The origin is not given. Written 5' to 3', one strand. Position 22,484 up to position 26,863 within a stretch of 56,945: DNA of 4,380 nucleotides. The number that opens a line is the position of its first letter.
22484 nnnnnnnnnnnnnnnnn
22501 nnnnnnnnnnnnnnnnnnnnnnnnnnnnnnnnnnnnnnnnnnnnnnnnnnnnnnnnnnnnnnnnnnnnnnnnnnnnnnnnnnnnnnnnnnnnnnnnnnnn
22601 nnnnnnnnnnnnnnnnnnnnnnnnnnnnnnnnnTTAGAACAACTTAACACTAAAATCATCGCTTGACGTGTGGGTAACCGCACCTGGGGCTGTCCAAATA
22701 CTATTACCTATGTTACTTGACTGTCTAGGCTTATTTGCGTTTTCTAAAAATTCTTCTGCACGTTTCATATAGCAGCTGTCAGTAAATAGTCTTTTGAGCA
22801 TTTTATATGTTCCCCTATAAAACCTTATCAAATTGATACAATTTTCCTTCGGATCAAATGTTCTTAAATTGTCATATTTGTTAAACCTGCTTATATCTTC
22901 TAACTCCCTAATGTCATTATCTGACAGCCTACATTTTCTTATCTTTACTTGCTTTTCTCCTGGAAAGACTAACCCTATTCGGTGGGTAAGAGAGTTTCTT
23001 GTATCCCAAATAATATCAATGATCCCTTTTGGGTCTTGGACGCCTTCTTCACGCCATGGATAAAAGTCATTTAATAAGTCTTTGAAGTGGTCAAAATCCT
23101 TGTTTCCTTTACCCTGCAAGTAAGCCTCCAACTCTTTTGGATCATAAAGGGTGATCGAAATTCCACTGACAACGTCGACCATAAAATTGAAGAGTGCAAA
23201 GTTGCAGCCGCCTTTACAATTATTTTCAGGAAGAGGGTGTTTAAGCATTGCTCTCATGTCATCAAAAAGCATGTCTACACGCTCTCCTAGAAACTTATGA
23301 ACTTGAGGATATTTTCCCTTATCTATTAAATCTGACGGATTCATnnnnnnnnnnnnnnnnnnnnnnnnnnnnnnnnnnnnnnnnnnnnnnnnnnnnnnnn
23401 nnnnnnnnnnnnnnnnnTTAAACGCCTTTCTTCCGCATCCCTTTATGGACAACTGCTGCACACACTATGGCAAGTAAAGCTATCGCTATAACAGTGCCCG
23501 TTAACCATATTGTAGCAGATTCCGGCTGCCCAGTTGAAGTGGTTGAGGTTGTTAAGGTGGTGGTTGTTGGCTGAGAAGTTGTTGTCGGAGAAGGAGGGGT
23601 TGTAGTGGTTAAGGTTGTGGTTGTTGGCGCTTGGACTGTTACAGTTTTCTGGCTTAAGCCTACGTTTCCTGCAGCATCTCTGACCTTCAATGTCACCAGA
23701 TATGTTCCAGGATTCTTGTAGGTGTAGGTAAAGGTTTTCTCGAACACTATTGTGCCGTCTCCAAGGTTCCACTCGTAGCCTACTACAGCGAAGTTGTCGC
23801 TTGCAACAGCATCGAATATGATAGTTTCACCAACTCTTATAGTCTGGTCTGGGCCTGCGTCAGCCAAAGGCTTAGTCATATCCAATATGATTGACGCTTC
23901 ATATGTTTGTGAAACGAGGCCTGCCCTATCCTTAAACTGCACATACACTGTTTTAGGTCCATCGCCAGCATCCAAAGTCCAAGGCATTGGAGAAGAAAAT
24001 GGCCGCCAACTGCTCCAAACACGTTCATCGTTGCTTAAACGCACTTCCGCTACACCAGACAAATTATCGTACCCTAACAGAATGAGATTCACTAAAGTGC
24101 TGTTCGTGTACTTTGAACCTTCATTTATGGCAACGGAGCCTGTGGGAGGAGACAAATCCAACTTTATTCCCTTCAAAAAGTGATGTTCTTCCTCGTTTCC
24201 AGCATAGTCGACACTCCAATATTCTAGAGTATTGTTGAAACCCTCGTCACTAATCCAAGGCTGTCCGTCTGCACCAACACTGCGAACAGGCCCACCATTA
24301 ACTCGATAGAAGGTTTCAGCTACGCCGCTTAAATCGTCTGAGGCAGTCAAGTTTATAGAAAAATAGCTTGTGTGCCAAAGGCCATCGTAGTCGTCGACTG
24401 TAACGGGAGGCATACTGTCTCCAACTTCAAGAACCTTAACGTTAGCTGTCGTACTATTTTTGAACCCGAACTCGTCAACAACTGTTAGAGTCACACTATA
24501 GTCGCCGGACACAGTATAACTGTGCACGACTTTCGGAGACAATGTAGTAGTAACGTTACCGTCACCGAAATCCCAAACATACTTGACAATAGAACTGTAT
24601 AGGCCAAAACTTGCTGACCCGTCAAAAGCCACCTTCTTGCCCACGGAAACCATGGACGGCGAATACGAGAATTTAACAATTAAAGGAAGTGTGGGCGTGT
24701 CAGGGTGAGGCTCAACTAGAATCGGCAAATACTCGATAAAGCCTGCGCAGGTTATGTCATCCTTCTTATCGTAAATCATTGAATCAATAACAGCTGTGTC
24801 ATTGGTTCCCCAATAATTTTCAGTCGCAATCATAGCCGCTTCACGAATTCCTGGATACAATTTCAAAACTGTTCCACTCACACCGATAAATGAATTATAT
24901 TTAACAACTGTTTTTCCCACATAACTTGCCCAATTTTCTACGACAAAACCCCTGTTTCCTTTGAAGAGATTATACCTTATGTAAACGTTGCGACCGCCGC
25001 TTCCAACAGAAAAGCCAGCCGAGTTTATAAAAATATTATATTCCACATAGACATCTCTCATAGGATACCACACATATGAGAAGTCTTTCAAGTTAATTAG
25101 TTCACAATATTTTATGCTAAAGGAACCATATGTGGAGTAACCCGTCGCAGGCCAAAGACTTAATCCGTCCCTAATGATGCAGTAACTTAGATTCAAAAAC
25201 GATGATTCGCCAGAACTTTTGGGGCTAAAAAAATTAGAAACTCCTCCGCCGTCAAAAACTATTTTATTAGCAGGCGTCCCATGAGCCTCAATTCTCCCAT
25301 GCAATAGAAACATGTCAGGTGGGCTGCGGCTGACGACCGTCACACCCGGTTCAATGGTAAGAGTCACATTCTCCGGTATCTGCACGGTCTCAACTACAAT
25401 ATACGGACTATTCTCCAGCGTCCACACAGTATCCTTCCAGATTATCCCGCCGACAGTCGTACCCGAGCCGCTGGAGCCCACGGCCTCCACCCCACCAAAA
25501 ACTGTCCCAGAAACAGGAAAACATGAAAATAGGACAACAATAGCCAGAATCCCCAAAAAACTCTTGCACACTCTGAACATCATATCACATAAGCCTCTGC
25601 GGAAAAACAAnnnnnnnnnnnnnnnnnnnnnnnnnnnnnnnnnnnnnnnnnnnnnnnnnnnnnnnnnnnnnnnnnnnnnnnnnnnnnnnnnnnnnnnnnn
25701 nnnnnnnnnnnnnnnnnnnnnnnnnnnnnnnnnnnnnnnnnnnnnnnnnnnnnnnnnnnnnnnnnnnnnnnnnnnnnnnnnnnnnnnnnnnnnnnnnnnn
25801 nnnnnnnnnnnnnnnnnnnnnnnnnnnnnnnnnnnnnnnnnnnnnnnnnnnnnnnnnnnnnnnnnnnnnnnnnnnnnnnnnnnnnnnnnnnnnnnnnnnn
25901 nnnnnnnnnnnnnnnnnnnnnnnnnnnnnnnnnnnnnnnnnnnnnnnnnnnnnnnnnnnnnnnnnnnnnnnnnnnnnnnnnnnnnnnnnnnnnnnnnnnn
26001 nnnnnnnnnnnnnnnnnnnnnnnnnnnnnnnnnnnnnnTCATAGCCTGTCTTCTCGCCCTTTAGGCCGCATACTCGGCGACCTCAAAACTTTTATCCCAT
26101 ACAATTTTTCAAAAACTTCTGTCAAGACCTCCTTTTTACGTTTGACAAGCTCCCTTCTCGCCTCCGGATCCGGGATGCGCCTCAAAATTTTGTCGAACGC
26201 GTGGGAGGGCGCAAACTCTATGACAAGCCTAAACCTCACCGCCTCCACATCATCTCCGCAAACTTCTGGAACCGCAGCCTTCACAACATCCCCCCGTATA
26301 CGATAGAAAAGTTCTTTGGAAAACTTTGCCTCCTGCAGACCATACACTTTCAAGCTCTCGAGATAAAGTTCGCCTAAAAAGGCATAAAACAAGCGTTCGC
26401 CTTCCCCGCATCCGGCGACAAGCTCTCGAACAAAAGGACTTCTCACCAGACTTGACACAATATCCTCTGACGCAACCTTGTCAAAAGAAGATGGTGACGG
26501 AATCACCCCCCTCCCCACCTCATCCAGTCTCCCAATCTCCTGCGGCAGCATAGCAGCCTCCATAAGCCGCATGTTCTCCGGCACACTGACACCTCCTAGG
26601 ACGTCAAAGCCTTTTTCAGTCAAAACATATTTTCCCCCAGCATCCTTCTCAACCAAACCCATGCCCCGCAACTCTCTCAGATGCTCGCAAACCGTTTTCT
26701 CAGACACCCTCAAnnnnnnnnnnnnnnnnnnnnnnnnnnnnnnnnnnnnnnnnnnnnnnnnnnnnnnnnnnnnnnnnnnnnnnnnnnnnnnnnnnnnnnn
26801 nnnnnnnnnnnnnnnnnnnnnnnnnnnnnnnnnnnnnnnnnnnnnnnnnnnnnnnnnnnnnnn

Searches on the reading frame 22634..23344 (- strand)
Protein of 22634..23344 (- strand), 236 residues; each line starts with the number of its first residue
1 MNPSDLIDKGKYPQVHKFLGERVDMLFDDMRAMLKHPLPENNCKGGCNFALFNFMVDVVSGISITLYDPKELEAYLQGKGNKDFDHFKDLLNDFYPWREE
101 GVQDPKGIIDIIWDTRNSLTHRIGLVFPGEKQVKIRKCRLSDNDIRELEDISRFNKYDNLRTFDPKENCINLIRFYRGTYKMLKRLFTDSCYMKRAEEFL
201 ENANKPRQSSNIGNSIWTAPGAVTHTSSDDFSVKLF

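Call 7: search_protein_families(library=pfam, proteins=[window:22634-23344:-], max_evalue=0.1)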
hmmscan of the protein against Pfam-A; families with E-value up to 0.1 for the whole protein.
window:22634-23344:- (236 aa): 2 families
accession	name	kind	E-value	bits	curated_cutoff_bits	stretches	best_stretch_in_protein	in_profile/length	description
PF18739.6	HEPN_Apea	-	0.017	16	24.4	1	87-121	61-96/136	Apea-like HEPN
PF13282.11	DUF4070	-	0.064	13.7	22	0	154-214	19-76/144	Domain of unknown function (DUF4070)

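Call 16: search_protein_families(library=padloc, proteins=[window:22634-23344:-], max_evalue=0.01)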
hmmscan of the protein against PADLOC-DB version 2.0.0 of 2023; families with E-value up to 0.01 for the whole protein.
window:22634-23344:- (236 aa): 0 families

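Call 50: search_protein_families(library=ncbifam, proteins=[window:22634-23344:-], max_evalue=0.001)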
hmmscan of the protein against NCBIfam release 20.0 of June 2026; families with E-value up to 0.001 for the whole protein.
window:22634-23344:- (236 aa): 0 families

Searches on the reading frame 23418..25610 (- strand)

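Call 7: search_protein_families(library=pfam, proteins=[window:23418-25610:-], max_evalue=0.1)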
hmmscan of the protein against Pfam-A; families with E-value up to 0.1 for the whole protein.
window:23418-25610:- (730 aa): 11 families
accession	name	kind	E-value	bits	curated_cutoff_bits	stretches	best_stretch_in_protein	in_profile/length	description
PF18911.6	PKD_4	-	1.6e-35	121.4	27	2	580-659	3-83/85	PKD domain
PF00801.26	PKD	-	1.1e-25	89.8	23.5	2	313-388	3-76/80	PKD domain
PF22352.2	K319L-like_PKD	-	4.8e-07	30.1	27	2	585-659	1-84/84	K319L-like, PKD domain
PF19077.6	Big_13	-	0.00022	22.1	27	0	631-659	71-100/102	Bacterial Ig-like domain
PF18981.6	InlK_D3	-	0.00039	20.9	25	0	632-659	47-73/75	Internalin K domain (D3/D4)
PF07495.19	Y_Y_Y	-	0.0075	16.6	26.6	1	621-659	28-62/65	Y_Y_Y domain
PF13229.12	Beta_helix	-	0.01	15.9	25.9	1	164-229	80-149/158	Right handed beta helix region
PF15418.12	DUF4625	-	0.014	16.1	27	0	368-393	105-130/131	Domain of unknown function (DUF4625)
PF17957.7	Big_7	-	0.018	16.1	24.1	0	588-633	11-58/70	Bacterial Ig domain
PF16403.11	Bact_surface_Ig-like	-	0.037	14.5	27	0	631-659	43-71/71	Bacterial surface protein, Ig-like domain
PF16820.11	PKD_3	-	0.053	13.8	26.3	1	606-643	31-66/68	PKD-like domain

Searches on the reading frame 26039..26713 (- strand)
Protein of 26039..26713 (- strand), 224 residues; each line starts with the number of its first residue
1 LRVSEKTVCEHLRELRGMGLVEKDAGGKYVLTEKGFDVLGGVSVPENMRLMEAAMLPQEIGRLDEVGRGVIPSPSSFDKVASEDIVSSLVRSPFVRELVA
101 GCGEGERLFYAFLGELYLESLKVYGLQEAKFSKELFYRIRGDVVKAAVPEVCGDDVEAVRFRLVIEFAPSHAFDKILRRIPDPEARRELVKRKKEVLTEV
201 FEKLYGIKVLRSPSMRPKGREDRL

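Call 7: search_protein_families(library=pfam, proteins=[window:26039-26713:-], max_evalue=0.1)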
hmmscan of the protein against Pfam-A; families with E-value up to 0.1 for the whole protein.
window:26039-26713:- (224 aa): 5 families
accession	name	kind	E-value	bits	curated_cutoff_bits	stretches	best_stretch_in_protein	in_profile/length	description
PF08461.16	HTH_12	-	0.00048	20.4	21.4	1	3-39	30-66/66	Ribonuclease R winged-helix domain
PF01022.26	HTH_5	-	0.00087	19.6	22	1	2-23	26-47/47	Bacterial regulatory protein, arsR family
PF25213.1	HVO_A0261_N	-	0.0058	16.9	35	1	3-41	36-73/86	HVO_A0261 N-terminal domain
PF14947.12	HTH_45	-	0.0067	16.9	25.5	1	5-39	33-66/77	Winged helix-turn-helix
PF14338.12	Mrr_N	-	0.072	13.7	29.5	0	14-39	60-85/87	Mrr N-terminal domain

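Call 50: search_protein_families(library=ncbifam, proteins=[window:26039-26713:-], max_evalue=0.001)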
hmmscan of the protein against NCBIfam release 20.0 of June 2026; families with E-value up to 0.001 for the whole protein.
window:26039-26713:- (224 aa): 1 family
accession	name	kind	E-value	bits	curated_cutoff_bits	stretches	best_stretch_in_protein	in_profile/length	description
NF053610.1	Sso10a_fam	subfamily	0.00039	20.4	60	1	4-39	30-64/64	Sso10a family chromatin protein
